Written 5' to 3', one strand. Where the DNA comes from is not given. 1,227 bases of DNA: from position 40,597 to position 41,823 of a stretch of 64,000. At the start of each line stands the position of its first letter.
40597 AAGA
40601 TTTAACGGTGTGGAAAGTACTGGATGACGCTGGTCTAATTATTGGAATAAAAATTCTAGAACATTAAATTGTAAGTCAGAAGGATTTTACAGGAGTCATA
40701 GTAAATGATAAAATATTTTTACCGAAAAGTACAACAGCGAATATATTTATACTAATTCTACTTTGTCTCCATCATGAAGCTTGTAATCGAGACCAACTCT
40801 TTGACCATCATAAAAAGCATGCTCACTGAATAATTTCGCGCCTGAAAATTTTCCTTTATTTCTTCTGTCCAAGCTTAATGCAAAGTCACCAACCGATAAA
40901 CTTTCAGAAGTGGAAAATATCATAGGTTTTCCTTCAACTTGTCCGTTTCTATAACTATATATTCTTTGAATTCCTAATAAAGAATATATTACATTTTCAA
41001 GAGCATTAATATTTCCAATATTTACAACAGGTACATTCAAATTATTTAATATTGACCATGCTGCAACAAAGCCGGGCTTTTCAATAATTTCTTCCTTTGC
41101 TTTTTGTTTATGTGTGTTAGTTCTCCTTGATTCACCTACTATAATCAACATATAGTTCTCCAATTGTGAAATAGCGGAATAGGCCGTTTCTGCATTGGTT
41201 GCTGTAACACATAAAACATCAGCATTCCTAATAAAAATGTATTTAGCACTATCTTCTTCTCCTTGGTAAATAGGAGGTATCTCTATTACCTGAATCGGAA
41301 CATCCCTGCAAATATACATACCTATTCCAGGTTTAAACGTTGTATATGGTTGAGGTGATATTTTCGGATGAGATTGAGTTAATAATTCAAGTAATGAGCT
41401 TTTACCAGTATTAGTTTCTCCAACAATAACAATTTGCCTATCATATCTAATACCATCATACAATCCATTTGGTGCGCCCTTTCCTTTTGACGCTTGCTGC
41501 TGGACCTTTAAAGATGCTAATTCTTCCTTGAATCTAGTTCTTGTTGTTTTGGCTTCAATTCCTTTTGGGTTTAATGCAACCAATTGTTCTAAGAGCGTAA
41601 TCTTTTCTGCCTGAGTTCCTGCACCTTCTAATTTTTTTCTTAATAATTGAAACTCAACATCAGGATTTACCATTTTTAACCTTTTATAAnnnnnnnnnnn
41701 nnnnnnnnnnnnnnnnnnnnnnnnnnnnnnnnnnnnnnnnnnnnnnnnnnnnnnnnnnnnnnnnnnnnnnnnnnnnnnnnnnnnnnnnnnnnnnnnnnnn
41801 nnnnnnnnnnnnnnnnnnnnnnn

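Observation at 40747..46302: Tightly coupled five-gene operon: PaaK-like ligase, unusual radical SAM, ThrC-like PLP enzyme, ureohydrolase, DRG-like GTPase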

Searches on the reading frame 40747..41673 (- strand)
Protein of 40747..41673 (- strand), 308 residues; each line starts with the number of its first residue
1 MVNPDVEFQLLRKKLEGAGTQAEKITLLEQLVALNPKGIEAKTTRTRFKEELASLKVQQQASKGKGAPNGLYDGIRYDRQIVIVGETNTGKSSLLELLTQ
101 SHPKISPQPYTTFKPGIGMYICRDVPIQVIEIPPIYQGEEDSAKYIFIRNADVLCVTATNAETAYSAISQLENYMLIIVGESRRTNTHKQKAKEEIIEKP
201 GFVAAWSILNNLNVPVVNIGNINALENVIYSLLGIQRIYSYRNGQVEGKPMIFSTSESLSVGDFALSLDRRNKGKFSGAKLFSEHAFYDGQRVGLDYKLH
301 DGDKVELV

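Call 4: search_protein_families(library=pfam, proteins=[window:40747-41673:-])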
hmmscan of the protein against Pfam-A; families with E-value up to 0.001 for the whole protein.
window:40747-41673:- (308 aa): 4 families
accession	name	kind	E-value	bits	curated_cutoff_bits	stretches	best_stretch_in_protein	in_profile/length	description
PF01926.29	MMR_HSR1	-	1.4e-11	44.9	21.9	1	80-174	1-99/113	50S ribosome-binding GTPase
PF02421.24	FeoB_N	-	1.2e-05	25.3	27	1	80-142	2-64/156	Ferrous iron transport protein B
PF02824.27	TGS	-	3.6e-05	24.2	22.2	1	248-308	12-59/60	TGS domain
PF00350.29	Dynamin_N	-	0.00049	20.6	27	0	81-111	1-32/168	Dynamin family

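Call 5: search_protein_families(library=ncbifam, proteins=[window:40747-41673:-], max_evalue=0.01)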
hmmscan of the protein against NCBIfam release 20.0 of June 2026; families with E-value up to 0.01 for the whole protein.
window:40747-41673:- (308 aa): 16 families
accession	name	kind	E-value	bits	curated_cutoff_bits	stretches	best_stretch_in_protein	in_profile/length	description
TIGR02729.1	Obg_CgtA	equivalog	6.1e-09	35.3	280.25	1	80-140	159-220/329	Obg family GTPase CgtA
NF008956.1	PRK12299.1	equivalog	2.7e-08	33.2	300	1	81-141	161-222/327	GTPase ObgE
NF008955.0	PRK12297.1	equivalog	1.1e-07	31.1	406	1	81-138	162-220/429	GTPase ObgE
NF007171.0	PRK09602.1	subfamily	1.3e-06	27.5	387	1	80-130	4-55/397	YchF-related putative GTPase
NF008954.1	PRK12296.1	equivalog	2.5e-06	26.2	377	1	81-140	162-221/470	GTPase ObgE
NF003255.0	PRK04213.1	equivalog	8.9e-05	21.9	164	1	78-115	9-46/204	GTP-binding protein EngB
TIGR00231.1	small_GTP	domain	0.00028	20.7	42.5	1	77-112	2-38/164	GTP-binding protein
TIGR00437.1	feoB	equivalog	0.0014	17.4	315.65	1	85-142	1-58/594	ferrous iron transport protein B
TIGR00450.1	mnmE_trmE_thdF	equivalog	0.0016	17.6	252.6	1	72-101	203-232/446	tRNA uridine-5-carboxymethylaminomethyl(34) synthesis GTPase MnmE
NF003661.0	PRK05291.1-3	equivalog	0.0019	17.6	380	1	65-101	207-239/448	tRNA uridine-5-carboxymethylaminomethyl(34) synthesis GTPase MnmE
TIGR00436.1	era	equivalog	0.0035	16.8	116.25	1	81-138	3-61/270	GTPase Era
NF000908.1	PRK00089.1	equivalog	0.005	16.2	237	1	81-138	6-64/291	GTPase Era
TIGR03918.1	GTP_HydF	equivalog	0.0064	15.4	325.55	0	80-112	9-42/392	[FeFe] hydrogenase H-cluster maturation GTPase HydF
TIGR03598.1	GTPase_YsxC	equivalog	0.008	15.9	124.45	0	79-112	19-54/186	ribosome biogenesis GTP-binding protein YihA/YsxC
TIGR03594.1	GTPase_EngA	equivalog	0.0091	15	306.7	0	78-102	175-199/432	ribosome biogenesis GTPase Der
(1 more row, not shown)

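Call 11: search_protein_families(library=padloc, proteins=[window:40747-41673:-], max_evalue=0.01)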
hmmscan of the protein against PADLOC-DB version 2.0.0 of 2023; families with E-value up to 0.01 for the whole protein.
window:40747-41673:- (308 aa): 3 families
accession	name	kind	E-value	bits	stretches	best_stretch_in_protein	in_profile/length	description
PDLC03839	LeoA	-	0.00041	17.6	1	80-109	59-92/559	-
PDLC03841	LeoBC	-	0.0014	15.8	1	80-114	79-98/601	-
PDLC01515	Csx3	-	0.0048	14.5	0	79-111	7-39/183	"CAS-I,CAS-III; associated"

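Call 30: search_solved_structures(query=window:40747-41673:-, max_evalue=0.001)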
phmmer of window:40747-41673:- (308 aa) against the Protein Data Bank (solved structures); distinct sequences matched with E-value up to 0.001: 10.
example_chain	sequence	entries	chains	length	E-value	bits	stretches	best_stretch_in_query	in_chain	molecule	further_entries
4a9a_A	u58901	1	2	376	5.8e-10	42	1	19-156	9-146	RIBOSOME-INTERACTING GTPASE 1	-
7nrc_So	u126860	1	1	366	5.9e-10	42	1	49-176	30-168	Ribosome-interacting GTPase 2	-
7rr5_R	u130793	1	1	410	1.1e-09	41.1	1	20-156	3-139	Ribosome-interacting GTPase 1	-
1udx_A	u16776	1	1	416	1.3e-08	37.6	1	80-141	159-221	the GTP-binding protein Obg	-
7odt_t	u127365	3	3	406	3.9e-05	26.2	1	83-141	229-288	Mitochondrial ribosome-associated GTPase 2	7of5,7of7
7o9k_G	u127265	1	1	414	4e-05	26.1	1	83-141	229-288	Mitochondrial ribosome-associated GTPase 2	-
7oi6_y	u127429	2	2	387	0.00026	23.5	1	77-139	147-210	GTP-binding protein 10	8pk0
4csu_9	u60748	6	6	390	0.00072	22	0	46-143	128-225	GTPASE OBGE/CGTA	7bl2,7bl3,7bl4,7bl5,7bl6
5m04_A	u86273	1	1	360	0.00082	21.8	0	45-143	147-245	GTPase ObgE/CgtA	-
2e87_A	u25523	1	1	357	0.00099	21.5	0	81-135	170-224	Hypothetical protein PH1320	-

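Call 36: find_homologous_proteins(query=window:40747-41673:-, max_evalue=0.00001)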
Query window:40747-41673:- (308 aa): 29 proteins with E <= 0.00001 among 1944 candidates.
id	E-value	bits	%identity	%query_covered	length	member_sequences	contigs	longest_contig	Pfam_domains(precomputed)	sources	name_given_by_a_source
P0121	2.1e-199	679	100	100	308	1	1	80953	PF01926.30,PF02421.25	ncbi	ncbi:MAG: GTPase [archaeon]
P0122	2.1e-122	426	62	100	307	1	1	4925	PF02824.28,PF01926.30,PF02421.25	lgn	-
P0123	1.9e-82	295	46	100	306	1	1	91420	PF02824.28,PF01926.30,PF02421.25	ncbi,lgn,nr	ncbi:50S ribosome-binding GTPase [Candidatus Woesearchaeota archaeon]|nr:50S ribosome-binding GTPase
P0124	1.2e-77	279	46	100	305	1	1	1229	PF01926.30,PF02421.25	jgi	-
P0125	3.6e-77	277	47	100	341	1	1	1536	PF01926.30,PF02421.25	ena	-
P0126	3.6e-76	274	46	100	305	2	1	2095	PF01926.30,PF02421.25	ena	-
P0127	1.9e-75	272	44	100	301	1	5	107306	PF01926.30,PF02421.25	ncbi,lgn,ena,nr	ncbi:50S ribosome-binding GTPase [Candidatus Woesearchaeota archaeon]|nr:50S ribosome-binding GTPase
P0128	3.3e-75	271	46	100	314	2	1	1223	PF02824.28,PF01926.30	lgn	-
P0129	5.8e-74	267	43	100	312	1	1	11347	PF02824.28,PF01926.30,PF02421.25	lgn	-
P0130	5.9e-74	267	44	100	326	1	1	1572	PF01926.30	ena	-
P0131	1.1e-71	259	44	100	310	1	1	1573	PF01926.30,PF02421.25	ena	-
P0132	6.3e-68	247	43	97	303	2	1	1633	PF02824.28,PF01926.30,PF02421.25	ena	-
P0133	2.3e-66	242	39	100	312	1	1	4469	PF02824.28,PF01926.30,PF02421.25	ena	-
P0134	3.5e-66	241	40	100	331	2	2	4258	PF02824.28,PF01926.30,PF02421.25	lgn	-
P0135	1.6e-65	239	39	100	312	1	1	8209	PF02824.28,PF01926.30,PF02421.25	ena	-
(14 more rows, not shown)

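Call 37: find_encoding_contigs(protein=P0127, flank=8000, max_places=2)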
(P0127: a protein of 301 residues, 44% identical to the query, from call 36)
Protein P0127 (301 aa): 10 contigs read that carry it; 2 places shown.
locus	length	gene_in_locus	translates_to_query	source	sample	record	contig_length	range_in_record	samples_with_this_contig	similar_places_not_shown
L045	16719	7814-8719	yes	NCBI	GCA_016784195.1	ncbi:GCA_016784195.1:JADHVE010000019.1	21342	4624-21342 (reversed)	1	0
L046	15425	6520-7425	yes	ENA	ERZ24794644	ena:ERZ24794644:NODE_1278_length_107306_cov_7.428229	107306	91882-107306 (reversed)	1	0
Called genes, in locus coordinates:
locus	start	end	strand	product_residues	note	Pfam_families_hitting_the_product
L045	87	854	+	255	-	PF00583:Acetyltransf_1 (weak), PF13673:Acetyltransf_10 (weak), PF13508:Acetyltransf_7 (weak), PF14268:YoaP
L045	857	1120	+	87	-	PF12674:Zn_ribbon_2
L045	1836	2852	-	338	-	PF01916:DS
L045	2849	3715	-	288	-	PF00491:Arginase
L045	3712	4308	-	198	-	PF01862:PvlArgDC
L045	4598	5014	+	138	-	PF12840:HTH_20 (weak)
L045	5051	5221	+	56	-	-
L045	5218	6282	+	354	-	-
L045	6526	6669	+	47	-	-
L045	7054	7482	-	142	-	-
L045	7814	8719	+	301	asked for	PF01926:MMR_HSR1, PF02421:FeoB_N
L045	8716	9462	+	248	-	-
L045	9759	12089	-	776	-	PF00324:AA_permease, PF13520:AA_permease_2, PF13489:Methyltransf_23 (weak), PF08241:Methyltransf_11, PF08242:Methyltransf_12, PF13649:Methyltransf_25 (weak), PF13847:Methyltransf_31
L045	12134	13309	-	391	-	PF11790:Glyco_hydro_cc (faint)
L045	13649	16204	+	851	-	PF08308:PEGA (faint)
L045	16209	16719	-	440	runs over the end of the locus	PF01136:Peptidase_U32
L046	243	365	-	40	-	-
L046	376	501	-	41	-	-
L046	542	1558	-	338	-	PF01916:DS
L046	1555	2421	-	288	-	PF00491:Arginase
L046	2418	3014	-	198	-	PF01862:PvlArgDC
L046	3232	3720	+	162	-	PF12840:HTH_20 (weak)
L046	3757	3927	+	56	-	-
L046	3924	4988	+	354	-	-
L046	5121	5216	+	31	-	-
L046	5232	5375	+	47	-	-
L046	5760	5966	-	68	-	-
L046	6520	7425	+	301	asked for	PF01926:MMR_HSR1, PF02421:FeoB_N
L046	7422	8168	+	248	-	-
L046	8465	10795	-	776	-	PF00324:AA_permease, PF13520:AA_permease_2, PF13489:Methyltransf_23 (weak), PF08241:Methyltransf_11, PF08242:Methyltransf_12, PF13649:Methyltransf_25 (weak), PF13847:Methyltransf_31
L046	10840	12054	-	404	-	PF11790:Glyco_hydro_cc (faint)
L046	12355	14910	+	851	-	PF08308:PEGA (faint)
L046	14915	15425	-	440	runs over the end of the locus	PF01136:Peptidase_U32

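Call 38: find_encoding_contigs(protein=P0129, flank=8000, max_places=2)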
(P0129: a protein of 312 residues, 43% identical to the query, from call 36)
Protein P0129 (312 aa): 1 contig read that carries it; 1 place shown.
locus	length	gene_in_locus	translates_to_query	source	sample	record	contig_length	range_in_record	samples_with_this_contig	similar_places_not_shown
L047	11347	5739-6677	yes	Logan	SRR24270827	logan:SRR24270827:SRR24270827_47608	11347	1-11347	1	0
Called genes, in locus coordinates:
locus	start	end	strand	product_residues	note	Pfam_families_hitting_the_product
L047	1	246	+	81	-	?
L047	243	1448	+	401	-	PF03453:MoeA_N, PF00994:MoCF_biosynth, PF03454:MoeA_C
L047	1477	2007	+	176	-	-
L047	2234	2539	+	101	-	-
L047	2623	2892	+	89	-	PF11746:DUF3303 (weak)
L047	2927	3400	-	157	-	PF01967:MoaC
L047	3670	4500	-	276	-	PF00561:Abhydrolase_1, PF12146:Hydrolase_4, PF12697:Abhydrolase_6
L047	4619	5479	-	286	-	-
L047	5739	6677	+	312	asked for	PF01926:MMR_HSR1, PF02421:FeoB_N (weak), PF02824:TGS (faint)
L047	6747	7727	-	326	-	PF04055:Radical_SAM, PF13353:Fer4_12, PF06463:Mob_synth_C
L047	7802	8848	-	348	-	PF00005:ABC_tran, PF03459:TOBE (faint)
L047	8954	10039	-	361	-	PF00005:ABC_tran, PF13304:AAA_21 (faint), PF08402:TOBE_2, PF03459:TOBE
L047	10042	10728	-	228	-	PF00528:BPD_transp_1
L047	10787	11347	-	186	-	?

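Call 39: find_encoding_contigs(protein=P0135, flank=8000, max_places=2)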
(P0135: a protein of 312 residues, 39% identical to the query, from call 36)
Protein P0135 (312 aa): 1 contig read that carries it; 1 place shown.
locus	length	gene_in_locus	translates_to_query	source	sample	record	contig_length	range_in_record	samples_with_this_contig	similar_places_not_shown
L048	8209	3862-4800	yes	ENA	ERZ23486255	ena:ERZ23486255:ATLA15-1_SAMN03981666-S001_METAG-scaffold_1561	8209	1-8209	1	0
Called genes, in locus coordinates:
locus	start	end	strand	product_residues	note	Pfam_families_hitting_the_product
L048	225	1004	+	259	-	PF01209:Ubie_methyltran, PF13489:Methyltransf_23, PF08241:Methyltransf_11, PF08242:Methyltransf_12, PF09445:Methyltransf_15 (weak), PF13649:Methyltransf_25, PF13847:Methyltransf_31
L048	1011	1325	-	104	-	PF01910:Thiamine_BP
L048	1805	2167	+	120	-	PF01258:zf-dskA_traR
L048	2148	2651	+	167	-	PF01252:Peptidase_A8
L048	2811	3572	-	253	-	PF02146:SIR2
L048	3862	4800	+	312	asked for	PF01926:MMR_HSR1, PF02421:FeoB_N (weak), PF02824:TGS (weak)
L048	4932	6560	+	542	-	PF02776:TPP_enzyme_N, PF00205:TPP_enzyme_M, PF02775:TPP_enzyme_C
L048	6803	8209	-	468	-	?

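Call 40: find_encoding_contigs(protein=P0122, flank=8000, max_places=2)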
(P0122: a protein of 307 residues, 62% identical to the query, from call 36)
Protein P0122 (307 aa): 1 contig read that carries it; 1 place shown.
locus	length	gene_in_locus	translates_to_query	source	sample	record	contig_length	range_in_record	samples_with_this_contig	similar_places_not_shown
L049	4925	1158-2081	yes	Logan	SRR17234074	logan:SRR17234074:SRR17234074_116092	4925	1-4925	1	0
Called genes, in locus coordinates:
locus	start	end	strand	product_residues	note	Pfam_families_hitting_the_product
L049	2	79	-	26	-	?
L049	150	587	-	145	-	-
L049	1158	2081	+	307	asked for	PF01926:MMR_HSR1, PF02421:FeoB_N (weak), PF02824:TGS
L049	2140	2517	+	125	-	PF00903:Glyoxalase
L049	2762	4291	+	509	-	-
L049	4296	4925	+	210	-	?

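Call 85: search_protein_families(library=pfam, proteins=[L049:2762-4291:+, L049:4296-4925:+, L045:8716-9462:+], max_evalue=0.01)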
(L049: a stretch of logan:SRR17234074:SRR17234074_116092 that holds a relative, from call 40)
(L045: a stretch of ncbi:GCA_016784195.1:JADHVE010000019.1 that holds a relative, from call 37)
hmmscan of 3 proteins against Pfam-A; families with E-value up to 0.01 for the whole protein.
L049:2762-4291:+ (509 aa): 2 families
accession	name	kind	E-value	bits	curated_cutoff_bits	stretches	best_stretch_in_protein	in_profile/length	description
PF22483.2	Mu-transpos_C_2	-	0.00023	21.3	27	1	302-372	1-70/73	Mu transposase, C-terminal domain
PF00665.32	rve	-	0.0015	19.2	32.6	1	127-235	3-102/102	Integrase core domain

L049:4296-4925:+ (210 aa): 6 families
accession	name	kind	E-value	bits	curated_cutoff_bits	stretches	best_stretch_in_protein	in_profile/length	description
PF01695.23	IstB_IS21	-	2e-48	165.5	24.1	1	11-209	2-206/238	IstB-like ATP binding protein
PF00308.24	Bac_DnaA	-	1.9e-09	38.4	23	1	93-195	32-137/162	Bacterial DnaA ATPAse domain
PF02562.22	PhoH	-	7.8e-05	22.7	27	1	91-146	15-67/205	PhoH-like protein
PF05673.19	DUF815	-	0.00078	19.1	23.8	1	96-171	54-122/249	Protein of unknown function (DUF815)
PF20720.3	nSTAND3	-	0.00087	19.5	27.2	1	91-139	13-61/155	Novel STAND NTPase 3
PF00004.35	AAA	-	0.0097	16.8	21.2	0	98-165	1-66/131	ATPase family associated with various cellular activities (AAA)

L045:8716-9462:+ (248 aa): 0 families
